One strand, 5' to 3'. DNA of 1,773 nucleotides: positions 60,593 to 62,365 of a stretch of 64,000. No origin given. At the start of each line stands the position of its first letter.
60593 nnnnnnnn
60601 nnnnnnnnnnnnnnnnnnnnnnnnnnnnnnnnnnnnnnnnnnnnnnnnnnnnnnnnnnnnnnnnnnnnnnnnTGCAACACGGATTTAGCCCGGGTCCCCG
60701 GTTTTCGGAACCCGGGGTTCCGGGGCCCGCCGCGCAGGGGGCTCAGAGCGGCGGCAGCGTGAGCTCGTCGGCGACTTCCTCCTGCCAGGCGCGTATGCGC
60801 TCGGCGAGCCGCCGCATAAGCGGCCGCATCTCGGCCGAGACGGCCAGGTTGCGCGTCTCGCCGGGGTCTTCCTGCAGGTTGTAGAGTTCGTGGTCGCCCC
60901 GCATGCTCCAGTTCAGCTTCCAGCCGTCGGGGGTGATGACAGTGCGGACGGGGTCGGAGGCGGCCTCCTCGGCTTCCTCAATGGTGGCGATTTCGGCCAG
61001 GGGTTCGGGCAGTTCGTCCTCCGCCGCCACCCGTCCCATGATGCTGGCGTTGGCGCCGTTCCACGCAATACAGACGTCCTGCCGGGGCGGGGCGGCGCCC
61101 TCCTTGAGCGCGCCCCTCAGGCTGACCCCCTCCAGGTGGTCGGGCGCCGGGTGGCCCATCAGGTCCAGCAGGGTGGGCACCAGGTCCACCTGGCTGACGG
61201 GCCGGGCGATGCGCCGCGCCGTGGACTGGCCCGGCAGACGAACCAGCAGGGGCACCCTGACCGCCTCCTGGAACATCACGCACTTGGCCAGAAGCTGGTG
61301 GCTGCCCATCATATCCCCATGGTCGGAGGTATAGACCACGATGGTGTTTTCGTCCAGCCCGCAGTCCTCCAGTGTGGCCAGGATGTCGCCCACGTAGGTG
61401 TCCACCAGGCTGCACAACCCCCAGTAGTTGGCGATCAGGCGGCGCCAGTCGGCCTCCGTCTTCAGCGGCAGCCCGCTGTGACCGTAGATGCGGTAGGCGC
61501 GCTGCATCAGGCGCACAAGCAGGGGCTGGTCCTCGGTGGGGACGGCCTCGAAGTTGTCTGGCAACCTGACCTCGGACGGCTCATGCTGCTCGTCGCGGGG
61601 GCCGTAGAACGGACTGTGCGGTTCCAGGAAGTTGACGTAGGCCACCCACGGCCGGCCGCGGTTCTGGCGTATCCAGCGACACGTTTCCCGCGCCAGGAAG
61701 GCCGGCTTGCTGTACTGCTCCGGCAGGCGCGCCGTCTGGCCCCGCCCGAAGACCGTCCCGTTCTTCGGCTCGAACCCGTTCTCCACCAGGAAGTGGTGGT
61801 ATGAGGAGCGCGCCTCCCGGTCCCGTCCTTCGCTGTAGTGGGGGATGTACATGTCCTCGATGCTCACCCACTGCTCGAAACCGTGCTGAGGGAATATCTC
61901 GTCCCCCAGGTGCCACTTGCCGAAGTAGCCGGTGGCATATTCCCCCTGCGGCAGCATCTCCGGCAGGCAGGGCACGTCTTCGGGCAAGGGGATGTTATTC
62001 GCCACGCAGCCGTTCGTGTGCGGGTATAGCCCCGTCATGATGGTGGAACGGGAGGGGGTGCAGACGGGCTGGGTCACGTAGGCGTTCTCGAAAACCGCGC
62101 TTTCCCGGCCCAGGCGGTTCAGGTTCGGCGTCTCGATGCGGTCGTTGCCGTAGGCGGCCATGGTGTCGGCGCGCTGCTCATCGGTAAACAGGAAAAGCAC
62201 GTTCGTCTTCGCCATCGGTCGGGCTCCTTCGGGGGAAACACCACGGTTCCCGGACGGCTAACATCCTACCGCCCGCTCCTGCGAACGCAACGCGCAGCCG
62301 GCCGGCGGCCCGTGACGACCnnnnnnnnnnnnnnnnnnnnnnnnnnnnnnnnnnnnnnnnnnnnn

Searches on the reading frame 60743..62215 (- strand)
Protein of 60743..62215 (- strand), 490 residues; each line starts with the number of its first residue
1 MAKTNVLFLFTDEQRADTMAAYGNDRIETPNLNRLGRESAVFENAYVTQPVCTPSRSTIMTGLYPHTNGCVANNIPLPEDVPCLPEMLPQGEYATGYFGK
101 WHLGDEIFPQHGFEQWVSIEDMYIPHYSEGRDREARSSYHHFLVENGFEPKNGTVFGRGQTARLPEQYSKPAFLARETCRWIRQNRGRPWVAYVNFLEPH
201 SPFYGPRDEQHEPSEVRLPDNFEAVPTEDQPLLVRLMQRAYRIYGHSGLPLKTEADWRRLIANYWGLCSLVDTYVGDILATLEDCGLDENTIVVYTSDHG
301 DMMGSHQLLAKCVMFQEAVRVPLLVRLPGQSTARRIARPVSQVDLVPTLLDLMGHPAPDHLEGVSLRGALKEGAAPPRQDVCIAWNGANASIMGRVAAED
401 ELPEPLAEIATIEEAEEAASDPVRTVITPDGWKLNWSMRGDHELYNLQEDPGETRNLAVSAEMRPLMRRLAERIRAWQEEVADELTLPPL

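Call 45: search_protein_families(library=pfam, proteins=[window:60743-62215:-], max_evalue=0.00001)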
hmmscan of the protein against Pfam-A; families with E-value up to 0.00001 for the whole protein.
window:60743-62215:- (490 aa): 3 families
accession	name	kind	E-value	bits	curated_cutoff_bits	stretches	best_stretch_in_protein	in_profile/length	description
PF00884.28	Sulfatase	-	2.5e-57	194.9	25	1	5-354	2-300/301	Sulfatase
PF16347.10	SGSH_C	-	6.1e-16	59.4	29.3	1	304-374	1-72/154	N-sulphoglucosamine sulphohydrolase, C-terminal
PF01663.27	Phosphodiest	-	1.7e-11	44.7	23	1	7-76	2-68/342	Type I phosphodiesterase / nucleotide pyrophosphatase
